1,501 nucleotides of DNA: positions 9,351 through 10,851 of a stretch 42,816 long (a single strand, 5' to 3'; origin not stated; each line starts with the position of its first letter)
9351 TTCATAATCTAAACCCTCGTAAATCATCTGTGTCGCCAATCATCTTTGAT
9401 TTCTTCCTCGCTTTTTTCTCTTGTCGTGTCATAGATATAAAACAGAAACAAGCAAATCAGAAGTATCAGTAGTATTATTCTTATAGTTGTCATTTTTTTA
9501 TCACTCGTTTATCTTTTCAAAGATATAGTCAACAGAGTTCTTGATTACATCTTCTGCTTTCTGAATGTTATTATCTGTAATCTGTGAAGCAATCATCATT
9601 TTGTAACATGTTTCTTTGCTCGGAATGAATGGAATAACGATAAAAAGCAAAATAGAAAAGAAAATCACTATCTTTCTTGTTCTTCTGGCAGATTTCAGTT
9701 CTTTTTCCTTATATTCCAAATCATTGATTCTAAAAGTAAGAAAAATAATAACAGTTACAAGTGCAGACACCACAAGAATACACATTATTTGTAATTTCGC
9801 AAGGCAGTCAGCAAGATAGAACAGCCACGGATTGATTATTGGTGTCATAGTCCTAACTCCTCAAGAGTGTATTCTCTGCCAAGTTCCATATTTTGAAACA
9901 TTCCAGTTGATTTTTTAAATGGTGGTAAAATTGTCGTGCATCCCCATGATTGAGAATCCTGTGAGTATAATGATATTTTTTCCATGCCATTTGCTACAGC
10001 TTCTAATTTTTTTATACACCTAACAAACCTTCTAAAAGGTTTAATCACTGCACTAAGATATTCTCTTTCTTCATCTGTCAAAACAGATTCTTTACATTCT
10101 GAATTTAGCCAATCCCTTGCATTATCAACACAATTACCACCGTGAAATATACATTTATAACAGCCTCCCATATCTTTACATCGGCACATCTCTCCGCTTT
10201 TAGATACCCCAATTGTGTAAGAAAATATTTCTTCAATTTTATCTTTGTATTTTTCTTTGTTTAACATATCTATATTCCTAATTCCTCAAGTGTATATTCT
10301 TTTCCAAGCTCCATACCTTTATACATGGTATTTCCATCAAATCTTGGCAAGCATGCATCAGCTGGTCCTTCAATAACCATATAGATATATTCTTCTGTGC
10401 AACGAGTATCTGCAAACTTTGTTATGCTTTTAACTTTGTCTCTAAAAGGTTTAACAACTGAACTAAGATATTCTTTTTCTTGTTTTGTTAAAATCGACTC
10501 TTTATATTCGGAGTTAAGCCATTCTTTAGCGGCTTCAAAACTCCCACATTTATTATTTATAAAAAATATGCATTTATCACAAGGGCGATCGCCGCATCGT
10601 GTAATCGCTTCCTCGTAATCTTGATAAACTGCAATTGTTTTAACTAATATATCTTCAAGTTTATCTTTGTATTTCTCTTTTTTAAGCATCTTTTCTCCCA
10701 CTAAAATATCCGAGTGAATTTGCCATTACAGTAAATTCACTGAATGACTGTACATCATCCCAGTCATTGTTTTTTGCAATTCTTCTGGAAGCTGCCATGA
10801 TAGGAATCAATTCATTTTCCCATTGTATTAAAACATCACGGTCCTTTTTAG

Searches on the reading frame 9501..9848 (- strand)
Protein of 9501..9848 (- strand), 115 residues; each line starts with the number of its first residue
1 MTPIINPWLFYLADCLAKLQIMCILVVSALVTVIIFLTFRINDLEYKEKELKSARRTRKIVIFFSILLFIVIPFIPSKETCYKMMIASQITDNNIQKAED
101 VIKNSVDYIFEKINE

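Call 59: search_protein_families(library=phrogs, max_evalue=0.001, proteins=[window:9501-9848:-])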
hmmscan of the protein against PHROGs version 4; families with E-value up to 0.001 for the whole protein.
window:9501-9848:- (115 aa): 1 family
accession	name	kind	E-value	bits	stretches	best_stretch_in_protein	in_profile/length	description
phrog_3878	-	unknown function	1.1e-12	49.2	1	4-112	1-112/129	-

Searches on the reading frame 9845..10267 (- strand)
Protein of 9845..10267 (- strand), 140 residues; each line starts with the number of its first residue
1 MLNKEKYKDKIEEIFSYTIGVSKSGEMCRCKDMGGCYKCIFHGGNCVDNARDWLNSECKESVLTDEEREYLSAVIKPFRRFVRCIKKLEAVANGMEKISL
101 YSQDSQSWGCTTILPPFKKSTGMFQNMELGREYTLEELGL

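Call 59: search_protein_families(library=phrogs, max_evalue=0.001, proteins=[window:9845-10267:-])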
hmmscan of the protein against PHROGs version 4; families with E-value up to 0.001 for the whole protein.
window:9845-10267:- (140 aa): 1 family
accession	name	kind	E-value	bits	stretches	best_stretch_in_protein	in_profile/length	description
phrog_22292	-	unknown function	1e-09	39.3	1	1-79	1-83/155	-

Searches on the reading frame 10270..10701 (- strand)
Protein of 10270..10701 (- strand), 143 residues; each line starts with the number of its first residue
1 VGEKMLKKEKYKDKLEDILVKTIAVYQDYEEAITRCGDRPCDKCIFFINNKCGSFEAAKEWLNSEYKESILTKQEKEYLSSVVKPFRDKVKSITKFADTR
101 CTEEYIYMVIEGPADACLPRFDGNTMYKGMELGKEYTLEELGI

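Call 59: search_protein_families(library=phrogs, max_evalue=0.001, proteins=[window:10270-10701:-])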
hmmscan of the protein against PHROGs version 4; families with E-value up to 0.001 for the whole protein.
window:10270-10701:- (143 aa): 1 family
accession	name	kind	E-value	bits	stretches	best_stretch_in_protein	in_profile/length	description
phrog_22292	-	unknown function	2e-08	35.2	1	5-84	1-80/155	-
